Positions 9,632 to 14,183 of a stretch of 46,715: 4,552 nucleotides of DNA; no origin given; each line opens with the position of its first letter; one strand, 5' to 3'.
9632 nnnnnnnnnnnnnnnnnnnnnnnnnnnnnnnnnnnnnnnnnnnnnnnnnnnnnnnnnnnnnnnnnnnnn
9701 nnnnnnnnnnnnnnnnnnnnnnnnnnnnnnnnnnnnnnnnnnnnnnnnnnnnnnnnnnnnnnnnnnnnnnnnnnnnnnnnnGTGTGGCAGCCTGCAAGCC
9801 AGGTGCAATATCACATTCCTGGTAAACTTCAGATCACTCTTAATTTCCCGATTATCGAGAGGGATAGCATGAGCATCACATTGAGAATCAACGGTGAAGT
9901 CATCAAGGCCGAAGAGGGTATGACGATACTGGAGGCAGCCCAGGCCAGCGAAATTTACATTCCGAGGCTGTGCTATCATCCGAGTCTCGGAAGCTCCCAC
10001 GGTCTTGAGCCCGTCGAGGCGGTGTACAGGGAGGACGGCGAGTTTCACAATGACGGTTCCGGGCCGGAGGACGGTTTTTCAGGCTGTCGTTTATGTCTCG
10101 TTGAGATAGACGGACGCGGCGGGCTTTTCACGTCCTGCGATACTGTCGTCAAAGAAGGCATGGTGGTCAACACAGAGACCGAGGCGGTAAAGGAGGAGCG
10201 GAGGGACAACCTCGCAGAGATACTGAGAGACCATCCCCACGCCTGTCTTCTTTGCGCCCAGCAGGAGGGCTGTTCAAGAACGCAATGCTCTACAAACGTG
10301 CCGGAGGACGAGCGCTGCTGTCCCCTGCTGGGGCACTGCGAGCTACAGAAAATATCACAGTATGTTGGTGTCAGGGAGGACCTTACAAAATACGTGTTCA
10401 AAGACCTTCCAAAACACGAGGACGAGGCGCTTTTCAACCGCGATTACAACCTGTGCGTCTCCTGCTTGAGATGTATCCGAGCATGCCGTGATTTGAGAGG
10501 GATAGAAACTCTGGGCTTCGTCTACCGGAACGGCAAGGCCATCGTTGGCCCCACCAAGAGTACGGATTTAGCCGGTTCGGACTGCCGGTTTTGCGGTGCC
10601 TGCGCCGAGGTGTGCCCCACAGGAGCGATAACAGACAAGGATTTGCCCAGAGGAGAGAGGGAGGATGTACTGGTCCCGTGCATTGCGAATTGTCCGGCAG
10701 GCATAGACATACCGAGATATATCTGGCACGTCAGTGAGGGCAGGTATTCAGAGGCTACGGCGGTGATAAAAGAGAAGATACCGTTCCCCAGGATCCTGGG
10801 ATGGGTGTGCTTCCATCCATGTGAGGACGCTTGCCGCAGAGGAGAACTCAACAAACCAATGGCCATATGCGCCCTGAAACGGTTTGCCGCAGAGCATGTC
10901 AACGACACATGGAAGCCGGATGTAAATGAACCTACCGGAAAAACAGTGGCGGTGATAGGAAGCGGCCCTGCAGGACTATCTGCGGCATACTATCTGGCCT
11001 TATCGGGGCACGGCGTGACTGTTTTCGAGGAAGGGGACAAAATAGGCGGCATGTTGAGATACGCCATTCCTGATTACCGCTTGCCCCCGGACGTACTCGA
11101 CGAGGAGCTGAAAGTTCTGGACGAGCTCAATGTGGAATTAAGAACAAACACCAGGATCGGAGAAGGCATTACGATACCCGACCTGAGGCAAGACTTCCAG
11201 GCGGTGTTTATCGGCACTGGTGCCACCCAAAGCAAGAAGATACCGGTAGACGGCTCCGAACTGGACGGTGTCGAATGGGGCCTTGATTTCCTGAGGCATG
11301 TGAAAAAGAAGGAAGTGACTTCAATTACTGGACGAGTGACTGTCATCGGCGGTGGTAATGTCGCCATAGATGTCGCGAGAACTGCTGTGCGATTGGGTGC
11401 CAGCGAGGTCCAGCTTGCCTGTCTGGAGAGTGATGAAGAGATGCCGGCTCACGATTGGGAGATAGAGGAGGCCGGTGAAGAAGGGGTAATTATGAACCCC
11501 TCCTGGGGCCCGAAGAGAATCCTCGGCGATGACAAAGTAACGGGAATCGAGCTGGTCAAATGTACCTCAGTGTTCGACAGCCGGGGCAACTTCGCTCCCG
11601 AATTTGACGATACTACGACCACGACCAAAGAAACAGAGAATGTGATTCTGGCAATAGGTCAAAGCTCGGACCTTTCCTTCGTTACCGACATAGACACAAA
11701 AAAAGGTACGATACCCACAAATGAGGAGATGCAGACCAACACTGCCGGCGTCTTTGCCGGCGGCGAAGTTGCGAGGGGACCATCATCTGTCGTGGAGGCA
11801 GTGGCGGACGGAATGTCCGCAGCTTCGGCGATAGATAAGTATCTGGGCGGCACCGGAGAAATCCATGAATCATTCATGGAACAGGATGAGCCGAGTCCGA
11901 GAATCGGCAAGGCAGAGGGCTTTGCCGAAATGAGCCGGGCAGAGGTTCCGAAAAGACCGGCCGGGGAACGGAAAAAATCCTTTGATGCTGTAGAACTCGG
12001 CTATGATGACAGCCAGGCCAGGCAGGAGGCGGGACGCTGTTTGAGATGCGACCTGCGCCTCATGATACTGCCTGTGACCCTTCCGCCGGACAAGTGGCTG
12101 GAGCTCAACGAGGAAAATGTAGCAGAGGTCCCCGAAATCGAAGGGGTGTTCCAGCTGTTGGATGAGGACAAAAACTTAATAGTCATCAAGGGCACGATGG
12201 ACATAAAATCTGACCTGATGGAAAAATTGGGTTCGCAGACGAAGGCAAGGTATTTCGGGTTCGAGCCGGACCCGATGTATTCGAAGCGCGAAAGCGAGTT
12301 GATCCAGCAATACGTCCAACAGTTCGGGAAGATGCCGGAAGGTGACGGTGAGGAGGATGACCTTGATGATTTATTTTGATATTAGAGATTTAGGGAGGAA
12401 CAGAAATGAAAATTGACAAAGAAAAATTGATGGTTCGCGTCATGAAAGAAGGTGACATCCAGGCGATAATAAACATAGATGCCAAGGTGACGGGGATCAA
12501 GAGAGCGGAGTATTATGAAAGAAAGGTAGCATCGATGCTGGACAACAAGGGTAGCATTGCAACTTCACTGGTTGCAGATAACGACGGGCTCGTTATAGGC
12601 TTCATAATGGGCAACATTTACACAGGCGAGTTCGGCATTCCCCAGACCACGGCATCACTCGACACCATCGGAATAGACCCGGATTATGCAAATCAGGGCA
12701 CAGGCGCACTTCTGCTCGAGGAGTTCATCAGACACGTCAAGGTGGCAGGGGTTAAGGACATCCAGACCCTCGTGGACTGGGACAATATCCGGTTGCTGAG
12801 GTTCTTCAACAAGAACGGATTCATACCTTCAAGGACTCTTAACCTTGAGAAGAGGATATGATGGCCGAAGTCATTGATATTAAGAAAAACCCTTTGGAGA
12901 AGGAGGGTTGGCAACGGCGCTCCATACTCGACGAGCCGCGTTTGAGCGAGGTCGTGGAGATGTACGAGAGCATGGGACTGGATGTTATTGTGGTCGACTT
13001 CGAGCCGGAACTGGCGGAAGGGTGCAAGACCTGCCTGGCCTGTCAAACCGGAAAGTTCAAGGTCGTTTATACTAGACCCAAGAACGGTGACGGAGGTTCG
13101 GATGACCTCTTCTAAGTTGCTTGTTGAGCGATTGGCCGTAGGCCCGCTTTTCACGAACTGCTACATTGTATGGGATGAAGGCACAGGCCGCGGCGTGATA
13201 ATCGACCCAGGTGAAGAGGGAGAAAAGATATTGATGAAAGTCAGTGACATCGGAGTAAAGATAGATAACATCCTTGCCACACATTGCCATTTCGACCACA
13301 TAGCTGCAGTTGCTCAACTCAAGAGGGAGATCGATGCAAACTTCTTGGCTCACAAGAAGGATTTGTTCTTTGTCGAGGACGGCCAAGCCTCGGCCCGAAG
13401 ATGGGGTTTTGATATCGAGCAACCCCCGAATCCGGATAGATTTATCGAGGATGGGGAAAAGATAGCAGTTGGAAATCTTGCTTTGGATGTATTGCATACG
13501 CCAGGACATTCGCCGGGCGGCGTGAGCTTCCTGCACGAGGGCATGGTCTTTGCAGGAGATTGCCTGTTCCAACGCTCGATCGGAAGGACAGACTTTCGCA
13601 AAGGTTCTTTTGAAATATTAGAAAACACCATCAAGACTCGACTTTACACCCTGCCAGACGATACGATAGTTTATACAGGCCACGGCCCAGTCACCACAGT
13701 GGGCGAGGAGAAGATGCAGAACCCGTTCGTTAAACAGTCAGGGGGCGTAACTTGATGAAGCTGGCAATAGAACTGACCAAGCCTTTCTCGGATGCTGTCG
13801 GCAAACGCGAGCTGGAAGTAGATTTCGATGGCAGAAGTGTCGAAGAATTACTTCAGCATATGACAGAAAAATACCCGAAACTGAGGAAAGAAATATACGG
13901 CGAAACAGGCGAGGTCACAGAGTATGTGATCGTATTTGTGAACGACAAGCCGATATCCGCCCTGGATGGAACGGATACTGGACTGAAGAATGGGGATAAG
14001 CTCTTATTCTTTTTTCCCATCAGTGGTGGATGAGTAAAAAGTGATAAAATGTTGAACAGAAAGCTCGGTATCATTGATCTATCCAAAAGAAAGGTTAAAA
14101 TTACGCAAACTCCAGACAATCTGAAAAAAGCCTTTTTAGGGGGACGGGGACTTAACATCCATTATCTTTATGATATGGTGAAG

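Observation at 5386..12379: Four-subunit, two-ATPase benzoyl-CoA-reductase-like enzyme with its own ferredoxin and a candidate ferredoxin-regenerating flavoprotein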

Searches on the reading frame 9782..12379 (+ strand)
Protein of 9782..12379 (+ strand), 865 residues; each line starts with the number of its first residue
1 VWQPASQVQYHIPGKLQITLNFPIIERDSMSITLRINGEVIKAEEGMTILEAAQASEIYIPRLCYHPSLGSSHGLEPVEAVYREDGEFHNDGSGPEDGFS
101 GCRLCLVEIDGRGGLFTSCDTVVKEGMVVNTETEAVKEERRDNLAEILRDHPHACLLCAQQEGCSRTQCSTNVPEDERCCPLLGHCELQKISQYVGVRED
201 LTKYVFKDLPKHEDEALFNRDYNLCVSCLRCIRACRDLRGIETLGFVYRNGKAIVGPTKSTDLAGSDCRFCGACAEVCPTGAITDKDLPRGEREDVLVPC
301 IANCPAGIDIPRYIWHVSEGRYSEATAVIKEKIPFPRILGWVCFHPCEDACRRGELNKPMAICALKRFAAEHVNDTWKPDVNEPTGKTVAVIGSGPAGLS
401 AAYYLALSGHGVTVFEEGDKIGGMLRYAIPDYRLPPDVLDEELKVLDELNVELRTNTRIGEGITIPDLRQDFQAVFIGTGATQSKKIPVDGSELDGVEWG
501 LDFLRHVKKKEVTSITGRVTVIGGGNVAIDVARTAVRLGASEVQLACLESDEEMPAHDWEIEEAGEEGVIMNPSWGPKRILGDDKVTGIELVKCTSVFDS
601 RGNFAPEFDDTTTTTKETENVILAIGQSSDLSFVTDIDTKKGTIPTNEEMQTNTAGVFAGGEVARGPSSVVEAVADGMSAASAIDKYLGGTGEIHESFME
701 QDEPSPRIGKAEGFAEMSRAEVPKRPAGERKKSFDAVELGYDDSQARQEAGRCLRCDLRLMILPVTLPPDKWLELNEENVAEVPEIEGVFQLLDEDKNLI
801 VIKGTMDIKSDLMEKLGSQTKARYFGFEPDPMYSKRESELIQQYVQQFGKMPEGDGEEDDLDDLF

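Call 3: search_protein_families(library=pfam, proteins=[window:9782-12379:+])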
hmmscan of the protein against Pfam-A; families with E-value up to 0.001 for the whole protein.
window:9782-12379:+ (865 aa): 21 families
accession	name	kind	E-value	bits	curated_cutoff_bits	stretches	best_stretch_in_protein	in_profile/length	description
PF07992.20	Pyr_redox_2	-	1.8e-27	97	26.1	1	388-677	2-291/291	Pyridine nucleotide-disulphide oxidoreductase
PF14691.11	Fer4_20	-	9.2e-19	67.8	25.8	1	299-374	31-109/113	Dihydroprymidine dehydrogenase domain II, 4Fe-4S cluster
PF13510.11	Fer2_4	-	1.1e-16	61.1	22.8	2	93-133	42-81/82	2Fe-2S iron-sulfur cluster binding domain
PF13738.12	Pyr_redox_3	-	4.9e-11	42.9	30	1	510-661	157-305/305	Pyridine nucleotide-disulphide oxidoreductase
PF13450.12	NAD_binding_8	-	6.5e-09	36.4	21.9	1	391-426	1-36/68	NAD(P)-binding Rossmann-like domain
PF00070.33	Pyr_redox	-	3.7e-08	34.2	22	0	389-422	2-35/82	Pyridine nucleotide-disulphide oxidoreductase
PF22117.2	Fer4_Nqo3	-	1.2e-07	32.3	27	1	220-284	6-67/67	NADH-quinone oxidoreductase subunit 3, ferredoxin-like domain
PF01266.30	DAO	-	1.9e-07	31.4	27.9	1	389-423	2-37/353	FAD dependent oxidoreductase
PF12838.12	Fer4_7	-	1e-06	29.5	27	1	225-282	2-52/52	4Fe-4S dicluster domain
PF13187.11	Fer4_9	-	1.3e-06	28.7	27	1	225-283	2-52/52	4Fe-4S dicluster domain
PF00037.32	Fer4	-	8.3e-06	25.8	21.1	1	267-284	7-24/24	4Fe-4S binding domain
PF24348.1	DUF7508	-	8.9e-06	26.2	26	1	771-843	6-75/79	Domain of unknown function (DUF7508)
PF10588.14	NADH-G_4Fe-4S_3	-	1.1e-05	25.3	27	0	140-164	1-25/40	NADH-ubiquinone oxidoreductase-G iron-sulfur binding region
PF00890.30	FAD_binding_2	-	1.2e-05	25.2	20.4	1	389-428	2-41/414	FAD binding domain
PF12831.13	FAD_oxidored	-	0.00016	21.6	27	1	389-425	2-38/416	FAD dependent oxidoreductase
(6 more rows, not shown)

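Call 4: search_protein_families(library=ncbifam, proteins=[window:9782-12379:+])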
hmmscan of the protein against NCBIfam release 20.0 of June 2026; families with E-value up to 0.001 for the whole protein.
window:9782-12379:+ (865 aa): 67 families (the best 25 are shown)
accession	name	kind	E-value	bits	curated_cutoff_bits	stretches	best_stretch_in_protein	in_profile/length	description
NF009410.0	PRK12771.1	subfamily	1.2e-139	466.5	516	1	295-756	45-511/566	NAD(P)-binding protein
NF009454.0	PRK12814.1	equivalog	2.4e-137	459.1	916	3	295-757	99-573/657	putative NADPH-dependent glutamate synthase small subunit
NF010590.0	PRK13984.1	equivalog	4.6e-113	378.5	946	2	300-689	198-607/611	putative oxidoreductase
TIGR01316.1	gltA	equivalog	5.7e-90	302.2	471.75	1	297-688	35-449/449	NADPH-dependent glutamate synthase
NF009414.0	PRK12778.1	equivalog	3e-88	296.9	1103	1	299-688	338-749/752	bifunctional dihydroorotate dehydrogenase B NAD binding subunit/NADPH-dependent glutamate synthase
TIGR03315.1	Se_ygfK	equivalog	4.1e-78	262.9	835.3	1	296-757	443-887/1012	putative selenate reductase subunit YgfK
TIGR01318.1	gltD_gamma_fam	subfamily_domain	1.5e-69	234.8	482.95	1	300-689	50-466/467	glutamate synthase, small subunit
TIGR01317.1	GOGAT_sm_gam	subfamily_domain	1.4e-66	225.3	447.7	1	302-692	56-482/485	glutamate synthase small subunit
NF009408.0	PRK12769.1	equivalog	6.4e-59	199.7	1003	1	300-690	236-653/659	formate-dependent uric acid utilization protein AegA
NF009409.0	PRK12770.1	subfamily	2.4e-58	197.9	343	1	381-691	13-353/360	putative glutamate synthase subunit beta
NF009413.0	PRK12775.1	equivalog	3.1e-58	197.4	1895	1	299-689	340-755/1006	putative trifunctional 2-polyprenylphenol hydroxylase/glutamate synthase subunit beta/ferritin domain-containing protein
NF045663.1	diclust_near_Sec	equivalog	2e-57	194.8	530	2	299-485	19-202/759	pyridine nucleotide-disulfide oxidoreductase/dicluster-binding protein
NF009415.0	PRK12779.1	equivalog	6.9e-53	179.8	1519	1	303-686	213-624/944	putative bifunctional glutamate synthase subunit beta/2-polyprenylphenol hydroxylase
NF040763.1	FeFe_hydrog_A6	exception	1.6e-48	165.5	765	2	32-169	1-111/571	NADH-dependent [FeFe] hydrogenase, group A6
NF009451.0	PRK12809.1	equivalog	1.6e-47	162.2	1154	1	300-683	219-629/639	formate-dependent uric acid utilization protein YgfT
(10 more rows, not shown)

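Call 18: search_solved_structures(query=window:9782-12379:+, max_evalue=0.001)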
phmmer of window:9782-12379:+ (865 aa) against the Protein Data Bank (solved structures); distinct sequences matched with E-value up to 0.001: 119 (the best 60 are shown).
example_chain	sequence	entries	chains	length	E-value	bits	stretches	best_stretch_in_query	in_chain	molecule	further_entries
9bov_A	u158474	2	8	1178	4.8e-119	402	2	293-757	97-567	Molybdopterin oxidoreductase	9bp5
9n5u_A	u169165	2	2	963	4.8e-112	378.8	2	295-695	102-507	NfnA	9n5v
8oh5_C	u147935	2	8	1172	3.8e-109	369.2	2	292-759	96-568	Formate dehydrogenase-O, major subunit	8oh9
5jca_L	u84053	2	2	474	4.1e-68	233.5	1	298-689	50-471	NADH-dependent Ferredoxin:NADP Oxidoreductase (NfnI) subunit alpha | NADH-dependent Ferredoxin:NADP Oxidoreductase subunit alpha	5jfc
5vj7_A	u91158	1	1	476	2.7e-66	227.5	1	298-692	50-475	Oxidoreductase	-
4ylf_B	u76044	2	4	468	5.7e-64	219.8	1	299-690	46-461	Dihydropyrimidine dehydrogenase subunit A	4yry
6s6s_G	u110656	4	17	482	4.7e-53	183.7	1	300-691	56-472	Glutamate synthase [NADPH] small chain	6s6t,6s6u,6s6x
2vdc_G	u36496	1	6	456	1.2e-50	175.7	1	300-691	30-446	GLUTAMATE SYNTHASE [NADPH] SMALL CHAIN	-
7mfm_I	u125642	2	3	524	3e-44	154.5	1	302-698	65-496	Glutamate synthase (NADPH) small chain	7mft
7m31_A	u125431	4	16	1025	1.1e-29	106.4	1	298-689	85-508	Dihydropyrimidine dehydrogenase [NADP(+)]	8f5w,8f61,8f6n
1gt8_A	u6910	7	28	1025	1.1e-29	106.4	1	298-689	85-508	DIHYDROPYRIMIDINE DEHYDROGENASE | Dihydropyrimidine dehydrogenase [NADP(+)]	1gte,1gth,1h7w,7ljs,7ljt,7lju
1h7x_A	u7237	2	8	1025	1.1e-29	106.4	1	298-689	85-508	DIHYDROPYRIMIDINE DEHYDROGENASE | Dihydropyrimidine dehydrogenase [NADP(+)]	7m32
7t2r_A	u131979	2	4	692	7.7e-27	96.9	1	31-314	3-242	NiFe hydrogenase subunit A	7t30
6tg9_A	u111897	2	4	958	2.1e-25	92.2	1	100-310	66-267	Formate dehydrogenase subunit alpha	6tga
9wxb_B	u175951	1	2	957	2.1e-23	85.6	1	100-309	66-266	Formate dehydrogenase alpha subunit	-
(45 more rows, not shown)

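Call 32: find_homologous_proteins(query=window:9782-12379:+, max_evalue=1e-20)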
Query window:9782-12379:+ (865 aa): 6655 proteins with E <= 1e-20 among 8000 candidates; the best 120 are listed.
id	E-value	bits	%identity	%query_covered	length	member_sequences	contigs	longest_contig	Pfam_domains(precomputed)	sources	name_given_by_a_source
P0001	0.0e+0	1938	100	97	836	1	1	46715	PF10588.15,PF13450.13,PF07992.21,PF00070.34,PF12838.13,PF22117.3,PF01266.31,PF13510.12,PF14691.12,PF00890.31,PF00037.33,PF13738.13,PF13187.12,PF24348.2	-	-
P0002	0.0e+0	1602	82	95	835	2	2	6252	PF10588.15,PF13450.13,PF07992.21,PF00070.34,PF12838.13,PF22117.3,PF01266.31,PF13510.12,PF01593.31,PF14691.12,PF00890.31,PF00037.33,PF13738.13,PF01262.28,PF13237.12,PF13187.12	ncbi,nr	ncbi:MAG: FAD-dependent oxidoreductase [Thermoplasmata archaeon]|nr:FAD-dependent oxidoreductase [Th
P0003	0.0e+0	1556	80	95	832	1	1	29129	PF10588.15,PF13450.13,PF07992.21,PF00070.34,PF12838.13,PF22117.3,PF01946.24,PF01266.31,PF13510.12,PF14691.12,PF00890.31,PF00037.33,PF13738.13,PF13187.12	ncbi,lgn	-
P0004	0.0e+0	1499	76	95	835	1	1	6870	PF13450.13,PF07992.21,PF00070.34,PF12838.13,PF22117.3,PF01266.31,PF13510.12,PF01593.31,PF14691.12,PF00037.33,PF13738.13,PF13187.12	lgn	-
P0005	0.0e+0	1485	75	96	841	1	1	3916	PF10588.15,PF13450.13,PF07992.21,PF00070.34,PF12838.13,PF22117.3,PF01266.31,PF13510.12,PF14691.12,PF00037.33,PF13738.13,PF01262.28,PF13237.12,PF13187.12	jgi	jgi:NADPH-dependent glutamate synthase beta subunit-like oxidoreductase/ferredoxin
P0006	0.0e+0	1454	73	95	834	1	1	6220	PF13450.13,PF07992.21,PF00070.34,PF12838.13,PF22117.3,PF01266.31,PF13510.12,PF14691.12,PF00037.33,PF13738.13,PF13237.12,PF13187.12,PF24348.2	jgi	jgi:NADPH-dependent glutamate synthase beta subunit-like oxidoreductase/Pyruvate/2-oxoacid:ferredoxi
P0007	0.0e+0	1447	73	95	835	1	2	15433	PF14697.12,PF10588.15,PF13450.13,PF07992.21,PF00070.34,PF12838.13,PF22117.3,PF01946.24,PF01266.31,PF13510.12,PF14691.12,PF00037.33,PF13738.13,PF13237.12,PF13187.12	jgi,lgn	jgi:formate dehydrogenase beta subunit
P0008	0.0e+0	1441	73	97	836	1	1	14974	PF13241.13,PF10588.15,PF13450.13,PF07992.21,PF00070.34,PF12838.13,PF22117.3,PF12831.14,PF01266.31,PF13510.12,PF14691.12,PF00037.33,PF13738.13,PF13187.12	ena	-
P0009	0.0e+0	1413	73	97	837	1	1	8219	PF14697.12,PF13450.13,PF07992.21,PF00070.34,PF12838.13,PF22117.3,PF01946.24,PF01266.31,PF13510.12,PF01593.31,PF14691.12,PF00890.31,PF00037.33,PF13738.13,PF13187.12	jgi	jgi:NADPH-dependent glutamate synthase beta subunit-like oxidoreductase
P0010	0.0e+0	1413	73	96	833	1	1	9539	PF14697.12,PF10588.15,PF13450.13,PF07992.21,PF00070.34,PF12838.13,PF22117.3,PF01266.31,PF13510.12,PF14691.12,PF00037.33,PF13738.13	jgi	jgi:NADPH-dependent glutamate synthase beta subunit-like oxidoreductase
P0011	0.0e+0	1412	72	97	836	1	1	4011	PF14697.12,PF13450.13,PF07992.21,PF00070.34,PF12838.13,PF22117.3,PF12831.14,PF01946.24,PF01266.31,PF13510.12,PF01593.31,PF14691.12,PF00890.31,PF00037.33,PF13738.13,PF13237.12,PF13187.12,PF24348.2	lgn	-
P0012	0.0e+0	1406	72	95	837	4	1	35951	PF10588.15,PF13450.13,PF07992.21,PF00070.34,PF12838.13,PF22117.3,PF12831.14,PF01946.24,PF01266.31,PF13510.12,PF01593.31,PF14691.12,PF00890.31,PF00037.33,PF13738.13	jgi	-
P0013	0.0e+0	1405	72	97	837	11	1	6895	PF14697.12,PF10588.15,PF13450.13,PF07992.21,PF00070.34,PF12838.13,PF22117.3,PF01266.31,PF13510.12,PF14691.12,PF00037.33,PF13738.13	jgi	-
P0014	0.0e+0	1404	71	95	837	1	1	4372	PF14697.12,PF13450.13,PF07992.21,PF00070.34,PF12838.13,PF22117.3,PF12831.14,PF01946.24,PF01266.31,PF13510.12,PF01593.31,PF14691.12,PF00890.31,PF00037.33,PF13738.13,PF13187.12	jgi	-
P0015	0.0e+0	1402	71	97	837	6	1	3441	PF14697.12,PF13450.13,PF07992.21,PF00070.34,PF12838.13,PF22117.3,PF12831.14,PF01946.24,PF01266.31,PF13510.12,PF01593.31,PF14691.12,PF00890.31,PF00037.33,PF13738.13,PF13187.12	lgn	-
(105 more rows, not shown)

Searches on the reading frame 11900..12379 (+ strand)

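Call 70: search_protein_families(library=pfam, proteins=[window:11900-12379:+], max_evalue=1)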
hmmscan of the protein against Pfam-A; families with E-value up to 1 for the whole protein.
window:11900-12379:+ (159 aa): 3 families
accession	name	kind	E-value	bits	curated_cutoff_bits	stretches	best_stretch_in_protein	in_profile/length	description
PF24348.1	DUF7508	-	6.7e-07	29.8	26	1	65-138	6-76/79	Domain of unknown function (DUF7508)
PF14691.11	Fer4_20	-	0.00036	20.8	25.8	1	24-71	1-50/113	Dihydroprymidine dehydrogenase domain II, 4Fe-4S cluster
PF12292.13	DUF3624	-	0.15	12.9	27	1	37-85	8-55/76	Protein of unknown function (DUF3624)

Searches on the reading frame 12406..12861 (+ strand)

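Call 3: search_protein_families(library=pfam, proteins=[window:12406-12861:+])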
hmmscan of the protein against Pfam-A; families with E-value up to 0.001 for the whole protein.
window:12406-12861:+ (151 aa): 4 families
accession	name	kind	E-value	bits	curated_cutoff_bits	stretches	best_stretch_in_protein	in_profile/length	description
PF00583.31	Acetyltransf_1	-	4.4e-11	43.5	20.7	1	48-139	31-116/116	Acetyltransferase (GNAT) family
PF13508.13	Acetyltransf_7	-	6.2e-09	36.6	27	1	54-140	5-83/84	Acetyltransferase (GNAT) domain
PF13673.13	Acetyltransf_10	-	9.4e-05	22.8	23.6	1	57-142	27-110/128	Acetyltransferase (GNAT) domain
PF13302.13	Acetyltransf_3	-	0.00084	20.5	25.4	0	8-139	2-137/138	Acetyltransferase (GNAT) domain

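Call 4: search_protein_families(library=ncbifam, proteins=[window:12406-12861:+])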
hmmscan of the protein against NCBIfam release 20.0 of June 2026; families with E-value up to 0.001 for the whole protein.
window:12406-12861:+ (151 aa): 5 families
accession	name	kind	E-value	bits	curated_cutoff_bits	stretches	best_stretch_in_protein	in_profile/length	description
TIGR01575.1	rimI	equivalog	4.8e-09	36.5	86.4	1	50-139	30-112/132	ribosomal protein S18-alanine N-acetyltransferase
NF002959.0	PRK03624.1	equivalog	1e-08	35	124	1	5-151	4-141/147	GNAT family acetyltransferase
TIGR03103.1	trio_acet_GNAT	equivalog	8e-08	31.3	569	1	43-149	116-222/547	N-acetylglutaminylglutamine synthetase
NF008964.0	PRK12308.1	equivalog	0.0004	18.9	657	1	5-146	461-586/624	argininosuccinate lyase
NF007025.1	PRK09491.1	equivalog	0.00045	20.2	173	1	44-139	31-119/145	ribosomal protein S18-alanine N-acetyltransferase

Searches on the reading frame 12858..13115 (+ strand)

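Call 61: search_protein_families(library=ncbifam, proteins=[window:12858-13115:+], max_evalue=0.001)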
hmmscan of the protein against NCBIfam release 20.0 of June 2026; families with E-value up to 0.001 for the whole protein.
window:12858-13115:+ (85 aa): 0 families

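Call 70: search_protein_families(library=pfam, proteins=[window:12858-13115:+], max_evalue=1)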
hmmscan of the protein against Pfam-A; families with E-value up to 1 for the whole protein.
window:12858-13115:+ (85 aa): 1 family
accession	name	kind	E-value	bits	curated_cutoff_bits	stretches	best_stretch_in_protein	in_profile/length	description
PF02624.21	YcaO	-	0.3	10.8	25.7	1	18-51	279-310/325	YcaO cyclodehydratase, ATP-ad Mg2+-binding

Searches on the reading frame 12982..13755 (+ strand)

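Call 3: search_protein_families(library=pfam, proteins=[window:12982-13755:+])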
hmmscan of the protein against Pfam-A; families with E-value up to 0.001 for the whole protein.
window:12982-13755:+ (257 aa): 2 families
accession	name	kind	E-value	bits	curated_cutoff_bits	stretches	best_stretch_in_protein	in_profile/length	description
PF00753.33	Lactamase_B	-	2e-29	103.4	22.7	1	54-234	2-196/196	Metallo-beta-lactamase superfamily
PF12706.13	Lactamase_B_2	-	4.4e-05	23.6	27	1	72-178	3-113/200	Beta-lactamase superfamily domain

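Call 4: search_protein_families(library=ncbifam, proteins=[window:12982-13755:+])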
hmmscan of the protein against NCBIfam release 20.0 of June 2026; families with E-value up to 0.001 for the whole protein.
window:12982-13755:+ (257 aa): 40 families (the best 25 are shown)
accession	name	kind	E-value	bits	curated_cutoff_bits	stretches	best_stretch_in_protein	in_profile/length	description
TIGR03413.1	GSH_gloB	equivalog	2.6e-24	86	200.8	1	60-234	11-164/248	hydroxyacylglutathione hydrolase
NF033105.1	bla_subclass_B3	equivalog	1.1e-22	80.6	240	1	79-185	44-155/257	subclass B3 metallo-beta-lactamase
NF040641.1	bifunc_ST_SDO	equivalog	9.3e-19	67.6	625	1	78-235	186-343/423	bifunctional sulfur transferase/dioxygenase Blh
NF007597.0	PRK10241.1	equivalog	3.5e-17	62.5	421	2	153-234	87-165/251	hydroxyacylglutathione hydrolase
NF012229.1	bla_class_B_core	domain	4.3e-16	59.3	100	1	78-184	33-137/139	metallo-beta-lactamase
NF012140.0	blaBJP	exception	2.4e-14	52.8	600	1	82-183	86-184/294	BJP family subclass B3 metallo-beta-lactamase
NF012101.1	blaGOB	exception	9.3e-14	51.4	560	1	94-186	91-185/290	GOB family subclass B3 metallo-beta-lactamase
NF000457.2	blaPEDO-1_fam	exception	5.7e-13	49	550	1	94-185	91-184/286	PEDO-1 family subclass B3 metallo-beta-lactamase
NF000454.2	blaCPS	exception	2.9e-12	46.9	620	1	84-186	85-185/290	CPS family subclass B3 metallo-beta-lactamase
NF033106.1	blaL1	exception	6.5e-12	45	560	1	93-183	97-188/290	L1 family subclass B3 metallo-beta-lactamase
NF041804.1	MBL_fold_SolJ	exception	1.4e-11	44.1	350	1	53-238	13-182/224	solanimycin biosynthesis MBL-fold hydrolase SolJ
NF040644.1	blaPAM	exception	1.4e-11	44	615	1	81-184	80-187/287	PAM family subclass B3 metallo-beta-lactamase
NF000458.2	blaPEDO-2_fam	exception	2e-11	43.8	550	1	94-186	91-185/285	PEDO-2 family subclass B3 metallo-beta-lactamase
NF033184.1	B3_Acin_new1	exception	2.3e-11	43.4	580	1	74-183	63-178/283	putative subclass B3 metallo-beta-lactamase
NF040470.1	blaEAM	exception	1.8e-10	40.3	660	1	74-187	95-217/318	EAM family subclass B3 metallo-beta-lactamase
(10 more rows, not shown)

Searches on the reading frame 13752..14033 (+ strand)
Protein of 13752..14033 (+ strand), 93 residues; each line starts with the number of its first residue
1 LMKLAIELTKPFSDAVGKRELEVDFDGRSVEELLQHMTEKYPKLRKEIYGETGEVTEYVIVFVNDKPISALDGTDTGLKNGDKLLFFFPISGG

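Call 3: search_protein_families(library=pfam, proteins=[window:13752-14033:+])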
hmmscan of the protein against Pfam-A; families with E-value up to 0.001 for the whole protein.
window:13752-14033:+ (93 aa): 2 families
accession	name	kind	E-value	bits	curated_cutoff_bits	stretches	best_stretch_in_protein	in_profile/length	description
PF02597.26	ThiS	-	6.3e-11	43.1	22.5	1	13-93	8-76/76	ThiS family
PF09138.17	Urm1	-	6.1e-07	30.2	21.8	1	20-93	23-96/96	Urm1 (Ubiquitin related modifier)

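Call 4: search_protein_families(library=ncbifam, proteins=[window:13752-14033:+])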
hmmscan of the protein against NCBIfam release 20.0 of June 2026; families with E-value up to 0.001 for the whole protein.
window:13752-14033:+ (93 aa): 3 families
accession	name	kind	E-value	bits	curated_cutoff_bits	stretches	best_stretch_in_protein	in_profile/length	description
NF041918.1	SAMP1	equivalog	5.7e-17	62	60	1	11-93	8-91/91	ubiquitin-like small modifier protein 1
TIGR01687.1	moaD_arch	subfamily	1.2e-16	61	49.5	1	12-93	9-88/88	MoaD family protein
NF008347.0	PRK11130.1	equivalog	0.00065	20.2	94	0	16-93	14-81/81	molybdopterin synthase sulfur carrier subunit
